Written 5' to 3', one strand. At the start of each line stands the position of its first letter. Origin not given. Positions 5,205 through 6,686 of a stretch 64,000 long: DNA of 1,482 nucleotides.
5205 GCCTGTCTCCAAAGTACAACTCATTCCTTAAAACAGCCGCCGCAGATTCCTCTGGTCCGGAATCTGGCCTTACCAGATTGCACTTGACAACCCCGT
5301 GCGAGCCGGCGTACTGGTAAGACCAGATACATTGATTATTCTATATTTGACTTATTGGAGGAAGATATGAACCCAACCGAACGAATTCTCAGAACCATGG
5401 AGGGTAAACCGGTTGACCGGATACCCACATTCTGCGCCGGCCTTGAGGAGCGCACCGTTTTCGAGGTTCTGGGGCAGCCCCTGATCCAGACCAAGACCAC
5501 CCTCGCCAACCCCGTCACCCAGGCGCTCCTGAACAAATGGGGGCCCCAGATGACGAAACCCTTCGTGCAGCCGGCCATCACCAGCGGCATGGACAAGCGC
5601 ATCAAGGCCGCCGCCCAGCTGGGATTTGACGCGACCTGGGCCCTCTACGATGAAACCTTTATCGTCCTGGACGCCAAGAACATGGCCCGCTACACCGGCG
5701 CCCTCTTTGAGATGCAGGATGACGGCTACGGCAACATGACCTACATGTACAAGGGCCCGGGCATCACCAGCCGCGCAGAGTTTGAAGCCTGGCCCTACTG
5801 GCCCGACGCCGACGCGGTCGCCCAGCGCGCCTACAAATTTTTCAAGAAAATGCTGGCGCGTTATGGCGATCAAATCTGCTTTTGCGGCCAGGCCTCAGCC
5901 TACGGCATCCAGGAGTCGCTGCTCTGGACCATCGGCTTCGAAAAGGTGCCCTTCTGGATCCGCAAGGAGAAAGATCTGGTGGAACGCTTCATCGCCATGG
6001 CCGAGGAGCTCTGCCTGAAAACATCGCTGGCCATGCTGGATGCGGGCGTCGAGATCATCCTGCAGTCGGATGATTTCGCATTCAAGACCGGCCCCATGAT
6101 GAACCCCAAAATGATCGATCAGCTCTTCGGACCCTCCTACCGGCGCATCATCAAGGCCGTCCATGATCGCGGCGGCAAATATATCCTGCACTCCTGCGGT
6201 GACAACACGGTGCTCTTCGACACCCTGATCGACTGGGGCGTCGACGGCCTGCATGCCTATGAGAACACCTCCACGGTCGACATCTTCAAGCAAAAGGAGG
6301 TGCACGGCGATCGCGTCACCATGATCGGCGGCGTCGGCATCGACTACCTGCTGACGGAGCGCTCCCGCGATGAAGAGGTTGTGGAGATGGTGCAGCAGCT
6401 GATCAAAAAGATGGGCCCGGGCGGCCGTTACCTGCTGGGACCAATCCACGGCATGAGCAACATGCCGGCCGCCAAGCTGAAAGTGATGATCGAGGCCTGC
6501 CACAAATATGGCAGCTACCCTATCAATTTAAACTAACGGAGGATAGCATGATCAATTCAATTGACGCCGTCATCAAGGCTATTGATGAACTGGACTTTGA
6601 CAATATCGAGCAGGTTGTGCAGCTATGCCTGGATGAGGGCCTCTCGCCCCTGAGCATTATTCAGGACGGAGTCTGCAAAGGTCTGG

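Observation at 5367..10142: Complete, self-contained corrinoid methyl-transfer operon of unknown substrate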

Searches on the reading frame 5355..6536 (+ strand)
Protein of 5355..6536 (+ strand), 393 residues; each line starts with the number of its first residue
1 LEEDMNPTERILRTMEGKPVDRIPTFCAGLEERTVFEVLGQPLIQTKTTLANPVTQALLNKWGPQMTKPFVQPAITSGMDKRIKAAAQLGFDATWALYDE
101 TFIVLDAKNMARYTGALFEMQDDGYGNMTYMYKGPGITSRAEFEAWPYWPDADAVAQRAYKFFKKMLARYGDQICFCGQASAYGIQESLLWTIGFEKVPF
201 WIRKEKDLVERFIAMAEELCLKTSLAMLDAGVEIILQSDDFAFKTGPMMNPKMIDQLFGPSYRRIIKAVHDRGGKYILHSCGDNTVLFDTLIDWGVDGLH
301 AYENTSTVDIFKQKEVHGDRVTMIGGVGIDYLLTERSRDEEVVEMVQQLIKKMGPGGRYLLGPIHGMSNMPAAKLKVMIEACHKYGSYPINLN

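Call 3: search_protein_families(library=pfam, proteins=[window:5355-6536:+], max_evalue=0.001)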
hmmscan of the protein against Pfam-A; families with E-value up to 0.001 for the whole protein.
window:5355-6536:+ (393 aa): 1 family
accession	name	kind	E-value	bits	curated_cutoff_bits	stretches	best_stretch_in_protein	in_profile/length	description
PF01208.23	URO-D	-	1.5e-25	90.4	23.9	1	194-385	161-346/346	Uroporphyrinogen decarboxylase (URO-D)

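Call 4: search_protein_families(library=ncbifam, proteins=[window:5355-6536:+], max_evalue=0.001)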
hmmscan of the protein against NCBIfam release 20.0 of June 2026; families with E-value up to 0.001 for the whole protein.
window:5355-6536:+ (393 aa): 4 families
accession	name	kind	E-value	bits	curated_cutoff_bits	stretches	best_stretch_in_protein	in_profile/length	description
NF004889.0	PRK06252.1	subfamily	9.7e-26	90.6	244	1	196-386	159-337/340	methylcobalamin:coenzyme M methyltransferase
TIGR01463.1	mtaA_cmuA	subfamily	6.4e-19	68.4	235.4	1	192-385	154-338/340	MtaA/CmuA family methyltransferase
NF040654.1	MtaA_Meth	equivalog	1.8e-18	66.6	400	1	193-385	154-335/337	methylcobamide:CoM methyltransferase MtaA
NF041608.1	methylcob_mtaseMtbA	equivalog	3.7e-12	46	600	1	202-385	164-337/339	methylcobamide:CoM methyltransferase MtbA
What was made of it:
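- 5367..6536 (+): MT1: divergent UroD-fold corrinoid methyltransferase with a predicted His275-Cys277-His361 (plus Glu299) metal site. Proposed substrate:Co(I) methyltransferase. Pfam and NCBIfam hits are partial and below the curated cut-offs (calls 3, 4).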

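Call 7: find_homologous_proteins(query=window:5367-6536:+, max_evalue=0.00001)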
Query window:5367-6536:+ (389 aa): 254 proteins with E <= 0.00001 among 3285 candidates; the best 120 are listed.
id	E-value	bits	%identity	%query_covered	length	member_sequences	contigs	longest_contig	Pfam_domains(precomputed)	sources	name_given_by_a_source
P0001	6.7e-268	906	100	100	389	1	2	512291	PF01208.24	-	-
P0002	1.9e-230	783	84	99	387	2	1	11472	PF01208.24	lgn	-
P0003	1.4e-220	750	81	99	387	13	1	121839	PF01208.24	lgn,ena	-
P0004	5.2e-209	712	75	99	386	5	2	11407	PF01208.24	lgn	-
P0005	1.7e-201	688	71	100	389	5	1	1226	PF01208.24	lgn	-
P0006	8.6e-196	669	69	99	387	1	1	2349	PF01208.24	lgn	-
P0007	2.4e-195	667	68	100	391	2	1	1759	PF01208.24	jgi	jgi:uroporphyrinogen decarboxylase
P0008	2.9e-195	667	68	100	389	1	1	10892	PF01208.24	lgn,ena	-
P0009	3.9e-195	667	68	100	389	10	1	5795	PF01208.24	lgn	-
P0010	1.4e-194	665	68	100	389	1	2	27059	PF01208.24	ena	-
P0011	2.7e-194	664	68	100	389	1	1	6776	PF01208.24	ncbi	-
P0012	3.5e-192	657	68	99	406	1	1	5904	PF01208.24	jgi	jgi:hypothetical protein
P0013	3.6e-188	644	66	100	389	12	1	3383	PF01208.24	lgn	-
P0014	2.6e-187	641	65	100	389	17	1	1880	PF01208.24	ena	-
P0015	1.4e-186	639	67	99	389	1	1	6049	PF01208.24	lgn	-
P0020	9.6e-186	636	65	100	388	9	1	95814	PF01208.24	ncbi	ncbi:MAG: uroporphyrinogen decarboxylase family protein [Desulfobacterales bacterium]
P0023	4.2e-185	634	65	100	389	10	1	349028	PF01208.24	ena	-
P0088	2.0e-169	582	61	99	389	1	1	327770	PF01208.24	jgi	jgi:uroporphyrinogen-III decarboxylase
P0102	6.0e-159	547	58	99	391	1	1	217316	PF01208.24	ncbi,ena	-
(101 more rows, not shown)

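Call 8: find_encoding_contigs(protein=P0020, flank=8000, max_places=2)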
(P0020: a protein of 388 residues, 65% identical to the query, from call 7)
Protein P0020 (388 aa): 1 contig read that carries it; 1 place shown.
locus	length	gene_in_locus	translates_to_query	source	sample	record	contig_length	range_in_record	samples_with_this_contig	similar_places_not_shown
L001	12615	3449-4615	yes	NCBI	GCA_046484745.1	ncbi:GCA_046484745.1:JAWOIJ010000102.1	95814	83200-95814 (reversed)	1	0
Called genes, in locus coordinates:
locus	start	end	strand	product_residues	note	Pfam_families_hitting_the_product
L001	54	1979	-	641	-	PF00270:DEAD, PF04851:ResIII (weak), PF00271:Helicase_C, PF16124:RecQ_Zn_bind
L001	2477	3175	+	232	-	PF00392:GntR, PF07840:FadR_C, PF07729:FCD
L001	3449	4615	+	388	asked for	PF01208:URO-D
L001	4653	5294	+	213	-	PF02607:B12-binding_2, PF02310:B12-binding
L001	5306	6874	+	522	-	PF00111:Fer2, PF17651:Raco_middle, PF14574:RACo_C_ter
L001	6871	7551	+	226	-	-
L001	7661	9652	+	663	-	PF05378:Hydant_A_N, PF13941:MutL (faint), PF01968:Hydantoinase_A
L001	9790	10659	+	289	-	PF02574:S-methyl_trans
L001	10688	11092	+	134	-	PF01042:Ribonuc_L-PSP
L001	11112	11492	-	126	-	-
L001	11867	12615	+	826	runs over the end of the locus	PF00343:Phosphorylase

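Call 9: find_encoding_contigs(protein=P0102, flank=8000, max_places=2)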
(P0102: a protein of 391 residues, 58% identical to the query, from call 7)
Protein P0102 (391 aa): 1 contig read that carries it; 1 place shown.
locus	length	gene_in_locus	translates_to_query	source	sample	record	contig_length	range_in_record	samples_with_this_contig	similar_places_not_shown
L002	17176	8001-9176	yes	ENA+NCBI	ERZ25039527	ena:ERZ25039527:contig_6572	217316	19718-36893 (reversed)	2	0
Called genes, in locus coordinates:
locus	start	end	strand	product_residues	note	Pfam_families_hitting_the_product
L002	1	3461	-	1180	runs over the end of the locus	PF08447:PAS_3, PF00989:PAS, PF08448:PAS_4, PF08447:PAS_3, PF01590:GAF, PF00989:PAS, PF08447:PAS_3, PF08448:PAS_4, +6 more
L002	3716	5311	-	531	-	PF00015:MCPsignal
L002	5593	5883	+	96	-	-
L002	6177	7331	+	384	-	PF07690:MFS_1, PF13347:MFS_2 (weak), PF07690:MFS_1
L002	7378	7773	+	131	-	PF06262:Zincin_1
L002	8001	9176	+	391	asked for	PF01208:URO-D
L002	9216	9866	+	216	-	PF02607:B12-binding_2, PF02310:B12-binding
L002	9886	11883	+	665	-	PF12733:Cadherin-like (faint), PF19755:DUF6242 (faint), PF22243:DUF5018-rel (faint), PF16410:DUF5018, PF13385:Laminin_G_3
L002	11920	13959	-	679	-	PF13367:PrsW-protease, PF00027:cNMP_binding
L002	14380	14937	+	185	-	PF21349:RUBY_RBDX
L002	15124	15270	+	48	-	-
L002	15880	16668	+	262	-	PF01012:ETF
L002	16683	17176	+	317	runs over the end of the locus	PF01012:ETF, PF00766:ETF_alpha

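Call 10: search_solved_structures(query=window:5367-6536:+, max_evalue=1)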
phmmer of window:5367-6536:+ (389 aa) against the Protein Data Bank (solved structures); distinct sequences matched with E-value up to 1: 12.
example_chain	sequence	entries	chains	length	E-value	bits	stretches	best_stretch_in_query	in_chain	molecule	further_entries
4ay7_A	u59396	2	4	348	1.2e-10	44.4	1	195-375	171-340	METHYLCOBALAMIN: COENZYME M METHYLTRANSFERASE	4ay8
1jpk_A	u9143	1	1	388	0.18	14.1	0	305-382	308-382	UROPORPHYRINOGEN DECARBOXYLASE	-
3gw3_A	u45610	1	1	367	0.24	13.8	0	304-382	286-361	Uroporphyrinogen decarboxylase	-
3gvv_A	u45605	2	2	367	0.41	13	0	305-382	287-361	Uroporphyrinogen decarboxylase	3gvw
3gw0_A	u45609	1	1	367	0.42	12.9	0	305-382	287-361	Uroporphyrinogen decarboxylase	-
1r3q_A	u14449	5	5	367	0.43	12.9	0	305-382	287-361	Uroporphyrinogen Decarboxylase | PROTEIN (UROPORPHYRINOGEN DECARBOXYLASE)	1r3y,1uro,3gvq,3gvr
1r3v_A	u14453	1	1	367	0.44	12.9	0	305-382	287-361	Uroporphyrinogen Decarboxylase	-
1r3r_A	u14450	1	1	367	0.44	12.9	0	305-382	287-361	Uroporphyrinogen Decarboxylase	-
1r3s_A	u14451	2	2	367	0.45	12.8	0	305-382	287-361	Uroporphyrinogen Decarboxylase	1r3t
1jph_A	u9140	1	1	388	0.5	12.7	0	304-382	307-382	UROPORPHYRINOGEN DECARBOXYLASE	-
1jpi_A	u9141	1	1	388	0.56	12.5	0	306-382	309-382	UROPORPHYRINOGEN DECARBOXYLASE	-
9l5r_W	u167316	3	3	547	0.96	11.8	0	222-283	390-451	PRP17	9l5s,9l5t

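Call 14: find_related_loci(query=A1, collection=genome_contigs, flank=8000)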
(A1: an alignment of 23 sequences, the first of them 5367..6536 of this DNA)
Query A1 (389 aa) in genome_contigs; peptide patterns used: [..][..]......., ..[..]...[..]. (x = any residue, [..] = any of these).
202 stretches matched a pattern; 119 encode a relative of the query (tblastn E <= 1e-3); the best 80 are kept; 78 distinct loci.
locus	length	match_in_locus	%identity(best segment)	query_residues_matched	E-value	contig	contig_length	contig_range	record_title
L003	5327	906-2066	80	1-387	0e+0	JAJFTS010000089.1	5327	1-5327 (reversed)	MAG: Deltaproteobacteria bacterium isolate bin.256 k141_929575, whole genome shotgun sequence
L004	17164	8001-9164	67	1-388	0e+0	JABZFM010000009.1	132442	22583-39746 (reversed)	MAG: Desulfobacteraceae bacterium isolate Grevelingen_8MPa_metabat2.60 scaffold_130, whole genome shotgun sequence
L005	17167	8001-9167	65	1-389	0e+0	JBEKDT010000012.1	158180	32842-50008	MAG: Desulfomonilia bacterium isolate SPRUCE 18 SPRUCE_18_12, whole genome shotgun sequence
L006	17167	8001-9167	65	1-389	0e+0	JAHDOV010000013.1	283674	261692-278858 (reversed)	MAG: Deltaproteobacteria bacterium isolate SL3-B22.2 k141_89798, whole genome shotgun sequence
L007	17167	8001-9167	65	1-389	0e+0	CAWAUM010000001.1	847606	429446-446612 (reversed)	MAG: uncultured delta proteobacterium isolate MFD03899.bin.1.184 genome assembly, contig: contig_12170, whole genome sho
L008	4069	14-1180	68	1-389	0e+0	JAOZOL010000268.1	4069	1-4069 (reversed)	MAG: Desulfobacterales bacterium isolate GMC4.maxbin2.077_sub GMC4_47182_length_4069_cov_22.930742, whole genome shotgun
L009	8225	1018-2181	65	1-388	0e+0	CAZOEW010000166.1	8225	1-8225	MAG TPA_asm: uncultured Desulfobacterales bacterium isolate SRP319275_co4_240 genome assembly, contig: NODE_6068_length_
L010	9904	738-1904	65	1-389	0e+0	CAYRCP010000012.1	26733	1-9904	MAG TPA_asm: uncultured Bacteriovoracaceae bacterium isolate binchicken_co42_315 genome assembly, contig: NODE_1977_leng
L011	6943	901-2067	65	1-389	0e+0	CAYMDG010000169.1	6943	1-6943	MAG TPA_asm: uncultured Bacteriovoracaceae bacterium isolate SRP302447_co2_107 genome assembly, contig: NODE_30735_lengt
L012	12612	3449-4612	65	1-388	0e+0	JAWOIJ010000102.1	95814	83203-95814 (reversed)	MAG: Desulfobacterales bacterium isolate CWP5-2.bin.178 k191_2350463, whole genome shotgun sequence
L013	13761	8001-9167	65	1-389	0e+0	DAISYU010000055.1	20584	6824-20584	MAG TPA_asm: Thermodesulfobacteriota bacterium isolate CTOTU18761 NODE_2076_length_20584_cov_9.704759, whole genome shot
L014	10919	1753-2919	63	1-389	0e+0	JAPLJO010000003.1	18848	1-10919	MAG: Deltaproteobacteria bacterium isolate LacPavin_0920_SED2_MAG_54_12 LacPavin_0920_SED2_scaffold_963493, whole genome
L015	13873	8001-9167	63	1-389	0e+0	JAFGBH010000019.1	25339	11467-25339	MAG: Deltaproteobacteria bacterium isolate Zod_Metabat.1020 k87_800528, whole genome shotgun sequence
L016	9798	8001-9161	64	1-387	0e+0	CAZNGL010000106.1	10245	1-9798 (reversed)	MAG TPA_asm: uncultured Bacteriovoracaceae bacterium isolate binchicken_co43_352 genome assembly, contig: NODE_11686_len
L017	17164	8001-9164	64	1-388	0e+0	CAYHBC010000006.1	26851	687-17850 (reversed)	MAG TPA_asm: uncultured Dehalococcoidales bacterium isolate ERP119294_co3_111 genome assembly, contig: NODE_848_length_2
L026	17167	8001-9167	61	1-389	0e+0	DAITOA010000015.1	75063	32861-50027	MAG TPA_asm: Thermodesulfobacteriota bacterium isolate CTOTU18766 NODE_242_length_75063_cov_27.624400, whole genome shot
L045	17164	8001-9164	56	1-388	1e-154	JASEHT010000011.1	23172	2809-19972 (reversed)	MAG: Smithella sp. isolate Yes70-30 NODE_11_length_23172_cov_5.638880, whole genome shotgun sequence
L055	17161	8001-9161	62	1-387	2e-178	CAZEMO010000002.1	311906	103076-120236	MAG TPA_asm: uncultured Bacteriovoracaceae bacterium isolate SRP220891_co2_140 genome assembly, contig: NODE_18_length_3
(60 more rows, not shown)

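Call 25: find_encoding_contigs(protein=P0001, flank=10000, max_places=3)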
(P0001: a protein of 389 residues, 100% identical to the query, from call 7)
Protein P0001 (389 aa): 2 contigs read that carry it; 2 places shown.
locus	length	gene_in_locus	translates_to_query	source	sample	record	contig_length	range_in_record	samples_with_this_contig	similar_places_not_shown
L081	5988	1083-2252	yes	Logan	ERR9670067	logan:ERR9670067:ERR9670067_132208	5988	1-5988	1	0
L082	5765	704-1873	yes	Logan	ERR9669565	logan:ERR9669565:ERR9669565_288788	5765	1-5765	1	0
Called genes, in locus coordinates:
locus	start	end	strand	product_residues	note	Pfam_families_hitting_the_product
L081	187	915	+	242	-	PF00392:GntR, PF07840:FadR_C, PF07729:FCD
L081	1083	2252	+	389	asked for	PF01208:URO-D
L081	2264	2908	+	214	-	PF02607:B12-binding_2, PF02310:B12-binding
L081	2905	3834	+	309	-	PF01208:URO-D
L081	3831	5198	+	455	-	PF00111:Fer2, PF17651:Raco_middle, PF14574:RACo_C_ter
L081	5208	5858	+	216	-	-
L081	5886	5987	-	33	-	?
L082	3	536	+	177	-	?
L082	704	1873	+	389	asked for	PF01208:URO-D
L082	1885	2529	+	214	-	PF02607:B12-binding_2, PF02310:B12-binding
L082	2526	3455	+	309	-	PF01208:URO-D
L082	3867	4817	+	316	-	PF17651:Raco_middle, PF14574:RACo_C_ter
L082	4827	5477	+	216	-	-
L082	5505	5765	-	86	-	?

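Call 37: search_solved_structures(query=L001:9790-10659:+, max_evalue=0.001, show_alignments=1)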
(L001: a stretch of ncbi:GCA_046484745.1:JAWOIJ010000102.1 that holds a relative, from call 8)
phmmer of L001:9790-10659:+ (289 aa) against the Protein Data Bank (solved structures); distinct sequences matched with E-value up to 0.001: 12.
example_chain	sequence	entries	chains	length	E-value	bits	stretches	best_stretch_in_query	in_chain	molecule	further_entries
1q7m_A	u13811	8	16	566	4.9e-57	196.9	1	4-285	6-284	5-methyltetrahydrofolate S-homocysteine methyltransferase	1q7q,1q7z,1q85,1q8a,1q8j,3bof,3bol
8ssc_A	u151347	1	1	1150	2.4e-37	132.4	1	8-285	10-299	Methionine synthase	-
8g3h_A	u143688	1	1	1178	4.8e-37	131.4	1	7-285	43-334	Methionine synthase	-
9cbr_A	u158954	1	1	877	6.9e-36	127.6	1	8-285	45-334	Methionine synthase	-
9cbp_A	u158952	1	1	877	3.2e-35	125.4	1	8-285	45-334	Methionine synthase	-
4ccz_A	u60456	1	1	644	2.2e-20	76.7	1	39-285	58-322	METHIONINE SYNTHASE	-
9ssp_A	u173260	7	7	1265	1.4e-19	74.1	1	39-285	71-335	Methionine synthase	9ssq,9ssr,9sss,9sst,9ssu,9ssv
1umy_A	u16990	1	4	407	2.1e-15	60.4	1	4-209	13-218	Betaine--homocysteine S-methyltransferase 1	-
1lt7_A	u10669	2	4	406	6.6e-14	55.5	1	2-209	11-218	BETAINE-HOMOCYSTEINE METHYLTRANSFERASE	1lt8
4m3p_A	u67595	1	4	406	1.5e-13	54.3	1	2-209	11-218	Betaine--homocysteine S-methyltransferase 1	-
8d45_A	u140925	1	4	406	1.5e-13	54.3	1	2-209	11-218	Betaine--homocysteine S-methyltransferase 1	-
5dml_A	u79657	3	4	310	2e-12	50.6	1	5-287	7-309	Homocysteine S-methyltransferase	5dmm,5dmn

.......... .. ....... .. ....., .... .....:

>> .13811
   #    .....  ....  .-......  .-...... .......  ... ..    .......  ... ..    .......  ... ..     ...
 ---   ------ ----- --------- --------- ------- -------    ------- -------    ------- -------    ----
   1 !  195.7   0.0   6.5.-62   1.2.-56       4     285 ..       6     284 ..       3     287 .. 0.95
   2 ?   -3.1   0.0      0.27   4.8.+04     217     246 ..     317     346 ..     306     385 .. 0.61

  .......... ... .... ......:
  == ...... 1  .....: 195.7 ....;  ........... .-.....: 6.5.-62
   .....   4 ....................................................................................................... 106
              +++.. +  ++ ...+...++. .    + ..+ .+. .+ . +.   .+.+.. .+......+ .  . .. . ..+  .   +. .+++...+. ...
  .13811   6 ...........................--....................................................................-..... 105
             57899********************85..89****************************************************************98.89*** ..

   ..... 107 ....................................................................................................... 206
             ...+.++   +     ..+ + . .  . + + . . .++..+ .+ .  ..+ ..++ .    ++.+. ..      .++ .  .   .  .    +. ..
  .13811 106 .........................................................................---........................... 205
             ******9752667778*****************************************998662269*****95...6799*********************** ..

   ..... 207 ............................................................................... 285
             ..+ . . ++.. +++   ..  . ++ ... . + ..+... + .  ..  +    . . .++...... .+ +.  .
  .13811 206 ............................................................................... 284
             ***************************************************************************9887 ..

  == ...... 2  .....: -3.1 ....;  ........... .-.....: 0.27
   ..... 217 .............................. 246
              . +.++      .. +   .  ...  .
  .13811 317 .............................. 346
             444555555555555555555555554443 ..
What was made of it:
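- That PF02574 protein matches the Thermotoga MetH homocysteine domain at E 4.9e-57, and the Cys-containing motifs that align with it are kept (call 37). The PF02574 protein is a close MetH homocysteine-domain homologue (call 37).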

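Call 39: predict_structure(alignment_id=A1)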
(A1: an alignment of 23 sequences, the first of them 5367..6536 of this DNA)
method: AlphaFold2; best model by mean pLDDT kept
length: 389 residues; sequences in the alignment: 23
mean_pLDDT: 90.1   pTM: 0.90
mean pLDDT of the five models: 90.1, 89.7, 89.7, 89.3, 88.9
residues with pLDDT >= 90: 261; 70-90: 104; 50-70: 22; < 50: 2
segments of 3 or more residues with pLDDT < 50: none
pLDDT, mean of each block of 10 residues (from residue 1): 96 95 90 90 89 94 91 94 97 91 92 90 87 93 93 97 98 86 89 88 95 95 98 78 73 95 98 82 85 82 76 92 86 93 94 92 83 97 79
secondary structure, 60 per line:
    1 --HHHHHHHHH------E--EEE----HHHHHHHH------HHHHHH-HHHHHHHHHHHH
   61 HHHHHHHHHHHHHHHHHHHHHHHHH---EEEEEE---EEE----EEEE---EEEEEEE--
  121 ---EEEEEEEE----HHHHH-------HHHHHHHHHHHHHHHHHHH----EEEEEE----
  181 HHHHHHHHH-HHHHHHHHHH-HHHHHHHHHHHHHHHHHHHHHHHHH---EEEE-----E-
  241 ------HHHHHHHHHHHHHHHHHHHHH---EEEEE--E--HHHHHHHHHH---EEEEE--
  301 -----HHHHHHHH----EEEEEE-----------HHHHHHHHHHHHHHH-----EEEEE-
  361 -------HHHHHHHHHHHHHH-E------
elements in order: H3-11 E21-23 H28-35 H42-47 H49-85 E89-94 E98-100 E105-108 E112-118 E124-131 H136-140 H148-166 E171-176 H181-189 H191-200 H202-226 E230-233 H247-267 E271-275 H281-290 E294-298 H306-313 E318-323 H335-349 E355-359 H368-381

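Call 42: fold_search(model_id=the predicted structure, library=pdb)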
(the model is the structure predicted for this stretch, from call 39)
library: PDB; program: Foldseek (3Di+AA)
matches with E <= 10: 1859; with E <= 0.001: 103
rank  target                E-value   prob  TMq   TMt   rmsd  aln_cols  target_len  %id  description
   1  4ay7_A                1.0e-17  1.00  0.69  0.79   4.8       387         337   20  methyltransferase from Methanosarcina mazei (released 2012-10-31)
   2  4ay8_A                1.2e-17  1.00  0.70  0.79   4.6       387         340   20  SeMet-derivative of a methyltransferase from M. mazei (released 2012-10-31)
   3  3gvv                  8.1e-14  1.00  0.62  0.67   8.0       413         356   15  Single-chain UROD Y164G (GY) mutation (released 2009-07-07)
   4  3gw0                  1.1e-13  1.00  0.64  0.70   7.1       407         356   14  UROD mutant G318R (released 2009-07-07)
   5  1r3y                  1.3e-13  1.00  0.64  0.69   7.3       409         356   15  Uroporphyrinogen Decarboxylase in complex with coproporphyrinogen-III (released 2003-12-09)
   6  2q71                  1.8e-13  1.00  0.67  0.73   5.6       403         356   14  Uroporphyrinogen Decarboxylase G168R single mutant enzyme in complex with coproporphyrinogen-III (released 2007-06-19)
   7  1uro                  2.1e-13  1.00  0.64  0.69   7.3       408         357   15  UROPORPHYRINOGEN DECARBOXYLASE (released 1998-08-26)
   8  1r3s                  2.8e-13  1.00  0.63  0.69   7.2       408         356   14  Uroporphyrinogen Decarboxylase single mutant D86G in complex with coproporphyrinogen-I (released 2003-12-09)
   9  1jph                  3.3e-13  1.00  0.62  0.67   7.5       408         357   14  Ile260Thr mutant of Human UroD, human uroporphyrinogen III decarboxylase (released 2001-12-19)
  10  2eja_A                4.0e-13  1.00  0.63  0.72   6.2       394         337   14  Crystal Structure Of Uroporphyrinogen Decarboxylase From Aquifex aeolicus (released 2008-03-18)
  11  3gw3                  7.1e-13  1.00  0.66  0.72   5.7       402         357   15  human UROD mutant K297N (released 2009-07-07)
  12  1jpi                  9.6e-13  1.00  0.66  0.72   5.7       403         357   15  Phe232Leu mutant of human UROD, human uroporphyrinogen III decarboxylase (released 2001-12-19)
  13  6w2o                  1.1e-12  1.00  0.68  0.73   5.6       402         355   15  Crystal structure of uroporphyrinogen III decarboxylate (hemE) from Stenotrophomonas maltophilia (released 2020-04-22)
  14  2eja_B                1.2e-12  1.00  0.63  0.71   6.8       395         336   13  Crystal Structure Of Uroporphyrinogen Decarboxylase From Aquifex aeolicus (released 2008-03-18)
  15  1r3v                  1.4e-12  1.00  0.62  0.67   7.1       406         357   14  Uroporphyrinogen Decarboxylase single mutant D86E in complex with coproporphyrinogen-I (released 2003-12-09)
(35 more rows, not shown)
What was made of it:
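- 5367..6536 (+): AF2 model pLDDT 90; best PDB fold match is MtaA 4AY7, TM 0.69/0.79 (calls 39, 42).
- On MtaA/MtbA/CmuA methylcobamide:CoM methyltransferases: The MT1 model versus 4AY7 gives Foldseek E 1e-17, TM 0.69/0.79 (call 42).
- MetE, which binds methyl-folate, shares this fold and appears among the Foldseek hits (call 42).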
